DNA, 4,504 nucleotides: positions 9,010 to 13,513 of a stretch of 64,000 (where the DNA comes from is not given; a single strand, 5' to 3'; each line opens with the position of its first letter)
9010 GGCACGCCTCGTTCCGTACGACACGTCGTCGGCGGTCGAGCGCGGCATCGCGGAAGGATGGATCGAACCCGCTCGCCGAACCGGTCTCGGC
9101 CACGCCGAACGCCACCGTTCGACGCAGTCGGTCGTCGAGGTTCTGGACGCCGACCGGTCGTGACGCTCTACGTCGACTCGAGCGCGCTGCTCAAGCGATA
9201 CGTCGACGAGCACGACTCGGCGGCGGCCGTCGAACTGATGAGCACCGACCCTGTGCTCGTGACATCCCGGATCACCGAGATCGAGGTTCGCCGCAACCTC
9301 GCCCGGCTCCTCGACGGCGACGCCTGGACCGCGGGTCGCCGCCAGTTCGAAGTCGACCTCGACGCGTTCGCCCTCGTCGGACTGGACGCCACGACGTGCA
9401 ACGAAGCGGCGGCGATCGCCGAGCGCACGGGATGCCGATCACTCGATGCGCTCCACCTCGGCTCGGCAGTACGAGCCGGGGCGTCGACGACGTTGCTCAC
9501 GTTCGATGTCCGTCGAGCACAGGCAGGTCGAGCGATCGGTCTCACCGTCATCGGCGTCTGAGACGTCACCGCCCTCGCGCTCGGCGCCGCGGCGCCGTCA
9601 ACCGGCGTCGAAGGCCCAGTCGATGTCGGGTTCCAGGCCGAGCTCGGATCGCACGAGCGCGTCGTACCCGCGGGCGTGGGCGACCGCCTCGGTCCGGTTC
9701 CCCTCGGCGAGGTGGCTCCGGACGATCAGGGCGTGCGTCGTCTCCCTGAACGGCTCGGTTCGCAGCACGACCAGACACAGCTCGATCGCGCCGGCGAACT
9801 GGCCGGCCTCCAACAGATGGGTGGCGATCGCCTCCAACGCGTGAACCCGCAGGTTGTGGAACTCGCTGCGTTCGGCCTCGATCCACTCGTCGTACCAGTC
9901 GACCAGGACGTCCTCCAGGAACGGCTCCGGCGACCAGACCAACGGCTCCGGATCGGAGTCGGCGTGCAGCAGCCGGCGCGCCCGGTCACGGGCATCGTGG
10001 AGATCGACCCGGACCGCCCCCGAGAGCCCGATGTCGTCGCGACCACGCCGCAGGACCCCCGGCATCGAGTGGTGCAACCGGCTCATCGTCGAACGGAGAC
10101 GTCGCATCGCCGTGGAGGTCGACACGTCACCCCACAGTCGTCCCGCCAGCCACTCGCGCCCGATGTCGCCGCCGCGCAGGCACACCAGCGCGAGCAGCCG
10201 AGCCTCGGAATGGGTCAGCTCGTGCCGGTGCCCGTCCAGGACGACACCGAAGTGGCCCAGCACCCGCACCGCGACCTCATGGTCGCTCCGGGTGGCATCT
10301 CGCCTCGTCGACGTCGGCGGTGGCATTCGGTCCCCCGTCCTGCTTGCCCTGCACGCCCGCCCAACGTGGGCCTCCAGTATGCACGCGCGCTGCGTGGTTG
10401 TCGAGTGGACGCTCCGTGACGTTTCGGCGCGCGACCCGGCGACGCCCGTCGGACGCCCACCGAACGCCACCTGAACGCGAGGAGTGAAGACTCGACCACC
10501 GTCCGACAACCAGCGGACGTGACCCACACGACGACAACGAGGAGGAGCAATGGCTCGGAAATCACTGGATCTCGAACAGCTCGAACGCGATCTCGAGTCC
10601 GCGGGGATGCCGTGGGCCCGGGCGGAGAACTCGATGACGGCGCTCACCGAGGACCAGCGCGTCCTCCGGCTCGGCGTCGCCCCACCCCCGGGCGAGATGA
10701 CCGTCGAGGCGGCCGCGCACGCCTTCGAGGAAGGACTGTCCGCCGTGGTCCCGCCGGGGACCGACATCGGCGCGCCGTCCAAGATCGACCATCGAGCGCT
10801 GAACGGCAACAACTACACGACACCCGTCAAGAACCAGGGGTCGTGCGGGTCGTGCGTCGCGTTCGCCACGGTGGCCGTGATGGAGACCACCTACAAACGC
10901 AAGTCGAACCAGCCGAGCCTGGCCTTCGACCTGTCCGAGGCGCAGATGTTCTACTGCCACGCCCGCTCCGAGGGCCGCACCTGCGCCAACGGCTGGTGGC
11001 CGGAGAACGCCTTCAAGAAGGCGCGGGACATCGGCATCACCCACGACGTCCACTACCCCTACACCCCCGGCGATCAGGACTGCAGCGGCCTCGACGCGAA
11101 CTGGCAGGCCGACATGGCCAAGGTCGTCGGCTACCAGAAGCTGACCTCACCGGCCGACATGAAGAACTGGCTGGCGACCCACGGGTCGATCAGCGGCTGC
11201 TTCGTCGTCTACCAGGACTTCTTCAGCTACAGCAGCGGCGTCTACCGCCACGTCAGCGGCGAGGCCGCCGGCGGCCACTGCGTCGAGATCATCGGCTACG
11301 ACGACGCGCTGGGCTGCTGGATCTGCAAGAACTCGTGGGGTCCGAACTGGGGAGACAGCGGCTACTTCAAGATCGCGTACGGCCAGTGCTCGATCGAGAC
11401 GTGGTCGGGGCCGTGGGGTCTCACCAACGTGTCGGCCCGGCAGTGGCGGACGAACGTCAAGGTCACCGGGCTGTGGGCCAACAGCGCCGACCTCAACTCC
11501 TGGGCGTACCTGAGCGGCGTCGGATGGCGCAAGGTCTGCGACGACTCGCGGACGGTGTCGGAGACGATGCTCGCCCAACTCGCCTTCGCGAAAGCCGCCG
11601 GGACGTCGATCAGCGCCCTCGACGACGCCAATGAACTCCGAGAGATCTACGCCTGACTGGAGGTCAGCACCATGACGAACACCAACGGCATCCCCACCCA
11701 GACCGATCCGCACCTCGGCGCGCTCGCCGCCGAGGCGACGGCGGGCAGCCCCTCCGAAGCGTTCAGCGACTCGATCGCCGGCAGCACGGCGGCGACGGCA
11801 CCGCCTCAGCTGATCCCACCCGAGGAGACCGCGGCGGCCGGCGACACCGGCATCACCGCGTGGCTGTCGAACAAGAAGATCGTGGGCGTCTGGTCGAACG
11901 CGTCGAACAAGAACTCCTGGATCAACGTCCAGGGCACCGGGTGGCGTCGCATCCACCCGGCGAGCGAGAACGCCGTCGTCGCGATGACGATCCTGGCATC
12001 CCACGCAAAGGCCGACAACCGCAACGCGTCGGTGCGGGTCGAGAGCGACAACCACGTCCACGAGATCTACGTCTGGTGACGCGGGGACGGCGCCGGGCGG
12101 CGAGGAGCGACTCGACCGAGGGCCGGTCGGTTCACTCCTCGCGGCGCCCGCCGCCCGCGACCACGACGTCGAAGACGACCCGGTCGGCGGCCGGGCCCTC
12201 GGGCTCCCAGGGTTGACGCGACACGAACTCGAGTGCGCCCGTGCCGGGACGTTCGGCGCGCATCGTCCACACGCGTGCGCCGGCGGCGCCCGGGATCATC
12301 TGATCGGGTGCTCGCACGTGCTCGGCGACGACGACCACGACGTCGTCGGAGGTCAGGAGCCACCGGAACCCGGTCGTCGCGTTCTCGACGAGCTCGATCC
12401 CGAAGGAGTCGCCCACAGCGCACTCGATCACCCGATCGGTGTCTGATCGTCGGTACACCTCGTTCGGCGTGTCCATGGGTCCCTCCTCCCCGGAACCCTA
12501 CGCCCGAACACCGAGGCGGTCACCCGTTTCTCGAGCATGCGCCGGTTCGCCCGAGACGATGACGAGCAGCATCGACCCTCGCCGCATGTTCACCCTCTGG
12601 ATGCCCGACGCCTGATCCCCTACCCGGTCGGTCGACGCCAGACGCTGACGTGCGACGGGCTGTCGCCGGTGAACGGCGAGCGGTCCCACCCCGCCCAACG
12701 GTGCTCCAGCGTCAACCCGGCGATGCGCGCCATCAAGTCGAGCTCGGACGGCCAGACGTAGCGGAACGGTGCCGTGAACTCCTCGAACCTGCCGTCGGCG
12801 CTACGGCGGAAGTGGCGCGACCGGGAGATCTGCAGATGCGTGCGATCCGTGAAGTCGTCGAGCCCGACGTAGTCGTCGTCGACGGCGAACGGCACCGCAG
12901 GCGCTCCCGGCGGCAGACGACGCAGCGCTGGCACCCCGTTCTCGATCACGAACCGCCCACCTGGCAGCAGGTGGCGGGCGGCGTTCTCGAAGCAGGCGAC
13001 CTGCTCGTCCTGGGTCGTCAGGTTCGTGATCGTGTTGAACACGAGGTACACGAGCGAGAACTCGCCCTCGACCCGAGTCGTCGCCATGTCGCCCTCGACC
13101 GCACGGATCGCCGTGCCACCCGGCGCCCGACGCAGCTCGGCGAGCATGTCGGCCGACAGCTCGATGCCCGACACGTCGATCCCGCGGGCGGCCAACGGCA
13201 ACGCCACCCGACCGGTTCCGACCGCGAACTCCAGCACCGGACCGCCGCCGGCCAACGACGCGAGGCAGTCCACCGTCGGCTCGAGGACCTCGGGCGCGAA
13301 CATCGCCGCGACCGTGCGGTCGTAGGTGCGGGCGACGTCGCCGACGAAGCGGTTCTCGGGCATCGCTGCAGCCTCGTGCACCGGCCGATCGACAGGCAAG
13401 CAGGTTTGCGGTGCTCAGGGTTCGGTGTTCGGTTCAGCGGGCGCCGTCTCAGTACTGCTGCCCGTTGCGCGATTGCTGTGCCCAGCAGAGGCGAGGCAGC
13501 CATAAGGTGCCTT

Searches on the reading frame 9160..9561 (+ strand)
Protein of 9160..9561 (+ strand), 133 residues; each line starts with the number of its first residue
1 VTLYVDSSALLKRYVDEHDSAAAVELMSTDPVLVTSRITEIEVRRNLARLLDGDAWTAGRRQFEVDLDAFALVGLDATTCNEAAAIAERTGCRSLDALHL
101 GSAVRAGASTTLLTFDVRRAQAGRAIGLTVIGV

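Call 47: search_protein_families(library=pfam, proteins=[window:9160-9561:+], max_evalue=0.0001)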
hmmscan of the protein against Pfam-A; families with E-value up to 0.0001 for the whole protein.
window:9160-9561:+ (133 aa): 1 family
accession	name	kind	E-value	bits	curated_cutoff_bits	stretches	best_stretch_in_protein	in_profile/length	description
PF01850.27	PIN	-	6.7e-14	53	23.6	1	4-119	2-114/120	PIN domain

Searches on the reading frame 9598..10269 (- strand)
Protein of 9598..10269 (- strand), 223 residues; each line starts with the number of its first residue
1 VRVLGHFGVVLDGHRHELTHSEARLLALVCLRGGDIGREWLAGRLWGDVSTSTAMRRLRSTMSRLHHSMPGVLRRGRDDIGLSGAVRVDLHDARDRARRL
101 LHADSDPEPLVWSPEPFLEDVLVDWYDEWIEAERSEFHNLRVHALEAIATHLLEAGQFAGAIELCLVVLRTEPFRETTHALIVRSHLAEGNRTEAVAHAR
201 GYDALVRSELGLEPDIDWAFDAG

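Call 47: search_protein_families(library=pfam, proteins=[window:9598-10269:-], max_evalue=0.0001)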
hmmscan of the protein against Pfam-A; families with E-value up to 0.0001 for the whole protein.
window:9598-10269:- (223 aa): 1 family
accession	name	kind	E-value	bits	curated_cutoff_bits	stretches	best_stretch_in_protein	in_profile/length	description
PF03704.23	BTAD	-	6.6e-12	46.5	22.1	1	117-215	40-135/146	Bacterial transcriptional activator domain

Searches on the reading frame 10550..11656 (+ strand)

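Call 47: search_protein_families(library=pfam, proteins=[window:10550-11656:+], max_evalue=0.0001)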
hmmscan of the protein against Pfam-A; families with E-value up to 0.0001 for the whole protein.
window:10550-11656:+ (368 aa): 1 family
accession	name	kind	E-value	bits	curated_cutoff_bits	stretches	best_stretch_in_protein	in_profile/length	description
PF00112.29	Peptidase_C1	-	1.3e-44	153.4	20.7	1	76-284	2-214/220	Papain family cysteine protease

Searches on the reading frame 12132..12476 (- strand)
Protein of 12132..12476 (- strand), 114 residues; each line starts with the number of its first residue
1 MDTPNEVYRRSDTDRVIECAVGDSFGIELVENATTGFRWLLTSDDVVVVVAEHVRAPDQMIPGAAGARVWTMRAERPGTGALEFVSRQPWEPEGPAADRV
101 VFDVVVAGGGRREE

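Call 47: search_protein_families(library=pfam, proteins=[window:12132-12476:-], max_evalue=0.0001)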
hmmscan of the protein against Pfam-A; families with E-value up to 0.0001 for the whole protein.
window:12132-12476:- (114 aa): 1 family
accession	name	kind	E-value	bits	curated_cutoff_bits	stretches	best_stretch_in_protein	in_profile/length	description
PF09394.16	Inhibitor_I42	-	8e-19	68.2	27.2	1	20-103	3-90/91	Chagasin family peptidase inhibitor I42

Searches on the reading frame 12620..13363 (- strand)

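Call 47: search_protein_families(library=pfam, proteins=[window:12620-13363:-], max_evalue=0.0001)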
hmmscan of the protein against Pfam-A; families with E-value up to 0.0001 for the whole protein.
window:12620-13363:- (247 aa): 3 families
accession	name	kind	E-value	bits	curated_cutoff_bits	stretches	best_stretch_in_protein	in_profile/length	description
PF13649.12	Methyltransf_25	-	1.3e-13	51.9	27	1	43-136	1-97/97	Methyltransferase domain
PF08241.18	Methyltransf_11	-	2.2e-09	38.2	21.2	1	44-140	1-95/95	Methyltransferase domain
PF08242.18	Methyltransf_12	-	2.5e-06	28.6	30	1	44-138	1-98/98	Methyltransferase domain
